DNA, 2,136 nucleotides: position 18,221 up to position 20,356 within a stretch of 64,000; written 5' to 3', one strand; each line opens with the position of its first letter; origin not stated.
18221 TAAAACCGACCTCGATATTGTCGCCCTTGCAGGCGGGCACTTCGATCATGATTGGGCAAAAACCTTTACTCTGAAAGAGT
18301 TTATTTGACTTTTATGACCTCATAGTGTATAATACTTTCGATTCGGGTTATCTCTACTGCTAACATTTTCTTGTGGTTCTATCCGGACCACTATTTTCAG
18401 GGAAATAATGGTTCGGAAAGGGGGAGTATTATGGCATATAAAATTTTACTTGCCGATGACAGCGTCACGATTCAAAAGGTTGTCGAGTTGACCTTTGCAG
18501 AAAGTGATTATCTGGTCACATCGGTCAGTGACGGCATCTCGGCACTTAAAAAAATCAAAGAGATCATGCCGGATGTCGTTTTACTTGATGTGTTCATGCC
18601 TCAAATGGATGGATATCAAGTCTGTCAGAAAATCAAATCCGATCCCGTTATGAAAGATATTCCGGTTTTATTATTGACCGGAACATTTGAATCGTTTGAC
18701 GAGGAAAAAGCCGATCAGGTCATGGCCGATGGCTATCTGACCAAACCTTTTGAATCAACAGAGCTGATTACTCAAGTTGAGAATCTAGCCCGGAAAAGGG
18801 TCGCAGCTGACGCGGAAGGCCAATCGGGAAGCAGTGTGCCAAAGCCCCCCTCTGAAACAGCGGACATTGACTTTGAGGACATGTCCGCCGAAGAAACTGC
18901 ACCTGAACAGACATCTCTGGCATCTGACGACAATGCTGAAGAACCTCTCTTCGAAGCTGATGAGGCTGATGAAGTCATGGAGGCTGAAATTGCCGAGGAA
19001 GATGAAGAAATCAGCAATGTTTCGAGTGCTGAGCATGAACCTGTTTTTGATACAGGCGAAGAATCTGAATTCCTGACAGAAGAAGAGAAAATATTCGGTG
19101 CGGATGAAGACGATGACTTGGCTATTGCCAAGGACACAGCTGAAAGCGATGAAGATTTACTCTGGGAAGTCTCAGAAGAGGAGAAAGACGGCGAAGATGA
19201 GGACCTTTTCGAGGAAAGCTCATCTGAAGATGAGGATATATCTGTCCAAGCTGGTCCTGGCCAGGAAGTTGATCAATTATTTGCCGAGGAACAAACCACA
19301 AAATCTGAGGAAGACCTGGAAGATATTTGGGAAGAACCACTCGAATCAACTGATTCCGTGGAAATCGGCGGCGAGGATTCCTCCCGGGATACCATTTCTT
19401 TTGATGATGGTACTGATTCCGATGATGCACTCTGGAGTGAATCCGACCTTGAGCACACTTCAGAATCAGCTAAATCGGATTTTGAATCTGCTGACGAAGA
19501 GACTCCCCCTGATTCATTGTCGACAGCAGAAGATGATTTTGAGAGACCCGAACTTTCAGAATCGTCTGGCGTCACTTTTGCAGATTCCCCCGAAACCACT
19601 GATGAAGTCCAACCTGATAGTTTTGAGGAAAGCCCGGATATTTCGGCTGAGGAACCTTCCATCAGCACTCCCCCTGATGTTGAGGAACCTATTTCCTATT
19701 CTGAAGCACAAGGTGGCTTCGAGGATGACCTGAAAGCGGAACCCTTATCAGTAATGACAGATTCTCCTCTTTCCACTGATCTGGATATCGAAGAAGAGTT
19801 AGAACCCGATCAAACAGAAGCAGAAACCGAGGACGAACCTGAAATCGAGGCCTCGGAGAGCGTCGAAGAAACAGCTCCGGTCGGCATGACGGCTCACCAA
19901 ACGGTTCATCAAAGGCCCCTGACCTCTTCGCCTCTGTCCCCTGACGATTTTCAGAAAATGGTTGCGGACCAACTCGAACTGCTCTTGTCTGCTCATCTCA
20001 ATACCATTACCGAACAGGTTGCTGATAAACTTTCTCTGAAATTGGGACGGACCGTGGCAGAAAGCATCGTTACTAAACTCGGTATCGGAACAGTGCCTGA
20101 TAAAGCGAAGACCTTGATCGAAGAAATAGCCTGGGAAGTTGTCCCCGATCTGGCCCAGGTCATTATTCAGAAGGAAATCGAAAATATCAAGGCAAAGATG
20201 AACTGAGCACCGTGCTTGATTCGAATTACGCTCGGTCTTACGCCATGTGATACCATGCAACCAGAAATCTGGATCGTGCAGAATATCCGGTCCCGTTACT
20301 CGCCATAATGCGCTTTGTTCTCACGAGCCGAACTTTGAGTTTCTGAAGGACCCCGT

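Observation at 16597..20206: Tandem pair of output-less response regulators, one with a ~400 aa polyacidic disordered linker (RomR-like)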

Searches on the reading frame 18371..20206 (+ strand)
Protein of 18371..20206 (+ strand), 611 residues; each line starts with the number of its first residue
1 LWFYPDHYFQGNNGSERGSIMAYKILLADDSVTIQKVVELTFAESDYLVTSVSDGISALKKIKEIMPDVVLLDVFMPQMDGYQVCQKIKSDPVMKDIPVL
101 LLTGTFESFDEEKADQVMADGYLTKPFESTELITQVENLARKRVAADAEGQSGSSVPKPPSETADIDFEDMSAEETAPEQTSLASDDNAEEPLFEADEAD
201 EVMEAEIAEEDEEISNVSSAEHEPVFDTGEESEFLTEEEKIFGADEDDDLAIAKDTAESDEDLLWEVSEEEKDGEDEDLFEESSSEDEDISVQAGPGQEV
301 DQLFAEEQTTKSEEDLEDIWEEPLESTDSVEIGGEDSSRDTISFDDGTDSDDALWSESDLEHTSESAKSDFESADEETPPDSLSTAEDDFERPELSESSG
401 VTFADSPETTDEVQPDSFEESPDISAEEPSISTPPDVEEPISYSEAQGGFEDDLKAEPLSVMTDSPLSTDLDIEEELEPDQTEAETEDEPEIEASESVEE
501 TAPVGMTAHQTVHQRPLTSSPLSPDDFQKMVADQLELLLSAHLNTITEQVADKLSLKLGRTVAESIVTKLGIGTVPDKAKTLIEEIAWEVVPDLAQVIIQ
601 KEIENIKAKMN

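Call 3: search_protein_families(library=pfam, proteins=[window:18371-20206:+], max_evalue=1)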
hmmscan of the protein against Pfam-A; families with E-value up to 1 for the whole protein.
window:18371-20206:+ (611 aa): 1 family
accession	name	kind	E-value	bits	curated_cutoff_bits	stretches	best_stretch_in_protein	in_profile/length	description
PF00072.30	Response_reg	-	3e-23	82.5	30.2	1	25-136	1-110/111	Response regulator receiver domain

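Call 4: search_protein_families(library=ncbifam, proteins=[window:18371-20206:+], max_evalue=1)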
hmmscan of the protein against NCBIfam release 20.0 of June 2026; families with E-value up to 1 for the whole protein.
window:18371-20206:+ (611 aa): 96 families (the best 25 are shown)
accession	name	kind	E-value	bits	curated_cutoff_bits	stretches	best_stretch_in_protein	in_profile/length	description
NF007135.0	PRK09581.1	equivalog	1.8e-25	89.7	474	1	21-147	1-127/457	PleD family two-component system response regulator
TIGR02154.1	PhoB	equivalog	9.4e-24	84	296.2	1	21-148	1-128/226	phosphate regulon transcriptional regulator PhoB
NF045944.1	ResRegRpaBCyano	equivalog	5.6e-23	81.5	330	1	26-147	1-119/229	response regulator transcription factor RpaB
NF041733.1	resp_reg_CseB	equivalog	1.8e-21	76.6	350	1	24-172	2-143/228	two-component system response regulator CseB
NF040534.1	resp_reg_YycF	equivalog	2.3e-21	76.1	340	1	24-147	2-123/231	response regulator YycF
NF040689.1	MtrAB_MtrA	equivalog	3.6e-21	75.5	300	1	25-145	1-118/219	MtrAB system response regulator MtrA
NF033120.0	vanR_FM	exception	8.5e-20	71.4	460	1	24-144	5-122/231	vancomycin resistance response regulator transcription factor, VanR-F/VanR-M family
NF033117.2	vanR_ACDEGLN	exception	5.2e-19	68.7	350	1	25-143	1-116/226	VanR-ABDEGLN family response regulator transcription factor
NF008296.0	PRK11083.1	equivalog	2.6e-17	63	273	1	23-148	4-127/228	two-component system response regulator CreB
NF000404.1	vanR-D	exception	3.9e-17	62.5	500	1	21-142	1-118/232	vancomycin resistance response regulator transcription factor VanR-D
NF041866.1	EpsW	equivalog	4.1e-17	62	200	1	27-144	10-129/131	exopolysaccharide biosynthesis response regulator EpsW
TIGR01387.1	cztR_silR_copR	subfamily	4.3e-17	62.5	279.2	1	25-148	1-122/218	heavy metal response regulator transcription factor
NF045991.1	RespRegCtrARhodob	equivalog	1.2e-16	61.2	350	1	24-142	2-118/224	response regulator transcription factor CtrA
NF007546.0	PRK10161.1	equivalog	1.3e-16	60.9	471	1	21-142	1-122/229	phosphate response regulator transcription factor PhoB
NF012023.0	PRK15479.1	equivalog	1.4e-16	60.8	337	1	24-146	2-122/224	transcriptional regulator TctD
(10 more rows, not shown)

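Call 16: search_solved_structures(query=window:18431-20203:+, max_evalue=1e-10)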
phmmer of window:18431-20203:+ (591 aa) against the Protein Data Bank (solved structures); distinct sequences matched with E-value up to 1e-10: 68 (the best 60 are shown).
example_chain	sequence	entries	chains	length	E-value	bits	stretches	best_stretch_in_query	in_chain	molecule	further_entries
9g85_A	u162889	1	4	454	2.2e-20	76.4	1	2-130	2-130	Response regulator PleD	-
2wb4_A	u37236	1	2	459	2.3e-20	76.3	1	2-130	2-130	DIGUANYLATE CYCLASE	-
9g86_A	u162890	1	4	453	4.3e-20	75.4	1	4-130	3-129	Response regulator PleD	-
1w25_A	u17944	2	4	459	4.5e-20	75.4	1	4-130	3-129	STALKED-CELL DIFFERENTIATION CONTROLLING PROTEIN | RESPONSE REGULATOR PLED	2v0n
1mvo_A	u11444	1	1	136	9.4e-20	74.3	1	3-123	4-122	PhoP response regulator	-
9dvt_R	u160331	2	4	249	2.7e-19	72.8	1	4-122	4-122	DNA-binding dual master transcriptional regulator RpaA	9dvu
3t6k_A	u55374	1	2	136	4.3e-19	72.1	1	3-122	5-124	Response regulator receiver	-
2zwm_A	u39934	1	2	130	9.7e-19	71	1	3-124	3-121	Transcriptional regulatory protein yycF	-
3dge_C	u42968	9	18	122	1.9e-18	70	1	1-120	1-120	Response regulator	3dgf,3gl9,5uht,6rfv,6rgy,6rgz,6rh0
6azr_B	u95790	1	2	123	1.9e-18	70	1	1-120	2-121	Chemotaxis regulator-transmits chemoreceptor signals to flagelllar motor components CheY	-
3f6p_A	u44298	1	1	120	2.2e-18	69.8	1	3-120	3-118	Transcriptional regulatory protein yycF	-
4ja2_A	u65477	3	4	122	2.8e-18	69.5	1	1-120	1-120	Response regulator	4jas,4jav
9lbr_A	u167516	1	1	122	1.3e-17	67.3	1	1-120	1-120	Response regulator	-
6rh1_C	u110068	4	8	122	2.3e-17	66.4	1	1-120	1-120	Response regulator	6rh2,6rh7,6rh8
9xzo_A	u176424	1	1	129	7.8e-17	64.7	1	4-116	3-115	De novo protein M1X0B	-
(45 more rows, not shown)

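Call 52: list_cluster_members(proteins=[P0001, window:18431-20203:+, window:12879-14675:-])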
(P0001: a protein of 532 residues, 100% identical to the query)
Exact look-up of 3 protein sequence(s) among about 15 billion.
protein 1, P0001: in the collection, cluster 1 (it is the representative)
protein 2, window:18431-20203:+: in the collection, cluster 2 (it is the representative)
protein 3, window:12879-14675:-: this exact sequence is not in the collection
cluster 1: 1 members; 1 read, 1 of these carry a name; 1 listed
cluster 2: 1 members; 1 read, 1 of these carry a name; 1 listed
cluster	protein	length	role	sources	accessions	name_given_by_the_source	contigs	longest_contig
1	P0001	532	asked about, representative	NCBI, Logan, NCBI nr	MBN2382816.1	response regulator [bacterium]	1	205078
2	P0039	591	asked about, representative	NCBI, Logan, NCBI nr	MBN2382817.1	response regulator [bacterium]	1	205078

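Call 103: predict_structure(protein=window:18431-20203:+)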
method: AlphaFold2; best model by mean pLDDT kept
length: 591 residues; sequences in the alignment: 1
mean_pLDDT: 46.3   pTM: 0.23
mean pLDDT of the five models: 46.3, 44.2, 43.5, 41.8, 37.2
residues with pLDDT >= 90: 0; 70-90: 78; 50-70: 87; < 50: 426
segments of 3 or more residues with pLDDT < 50: 1-30, 53-59, 84-89, 103-228, 230-241, 245-254, 260-302, 304-308, 310-325, 329-400, 403-413, 416-419, 421-454, 456-499
pLDDT, mean of each block of 10 residues (from residue 1): 37 33 37 58 54 48 62 59 48 53 43 43 44 38 37 37 35 36 38 39 40 43 44 37 46 50 43 37 37 40 42 40 40 41 35 35 33 39 34 41 43 45 38 37 35 41 40 38 39 40 71 74 73 73 76 68 79 75 73 57
secondary structure, 60 per line:
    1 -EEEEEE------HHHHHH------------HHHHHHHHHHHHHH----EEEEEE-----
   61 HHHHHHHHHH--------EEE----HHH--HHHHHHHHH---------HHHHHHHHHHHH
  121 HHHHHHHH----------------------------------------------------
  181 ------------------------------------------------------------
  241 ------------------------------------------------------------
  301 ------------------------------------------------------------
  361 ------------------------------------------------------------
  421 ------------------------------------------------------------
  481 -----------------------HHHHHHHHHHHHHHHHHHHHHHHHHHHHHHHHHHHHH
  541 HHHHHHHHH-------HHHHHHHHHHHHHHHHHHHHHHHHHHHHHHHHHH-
elements in order: E2-7 H14-19 H32-45 E50-55 H61-70 E79-81 H91-99 H109-128 H504-549 H557-590

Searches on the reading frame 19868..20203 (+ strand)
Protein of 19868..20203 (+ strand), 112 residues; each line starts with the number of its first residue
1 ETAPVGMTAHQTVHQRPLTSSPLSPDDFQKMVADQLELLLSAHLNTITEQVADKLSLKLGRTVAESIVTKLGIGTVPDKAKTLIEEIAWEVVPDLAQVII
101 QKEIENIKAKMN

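Call 8: find_homologous_proteins(query=window:19868-20203:+)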
Query window:19868-20203:+: 8 candidates shared short words with the query, none scored E <= 0.001.

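Call 18: search_protein_families(library=pfam, proteins=[window:19868-20203:+], max_evalue=1)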
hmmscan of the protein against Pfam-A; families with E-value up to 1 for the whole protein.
window:19868-20203:+ (112 aa): 1 family
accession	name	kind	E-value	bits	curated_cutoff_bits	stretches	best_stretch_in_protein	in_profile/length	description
PF04691.17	ApoC-I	-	0.091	13.1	28.3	1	75-111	21-57/61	Apolipoprotein C-I (ApoC-1)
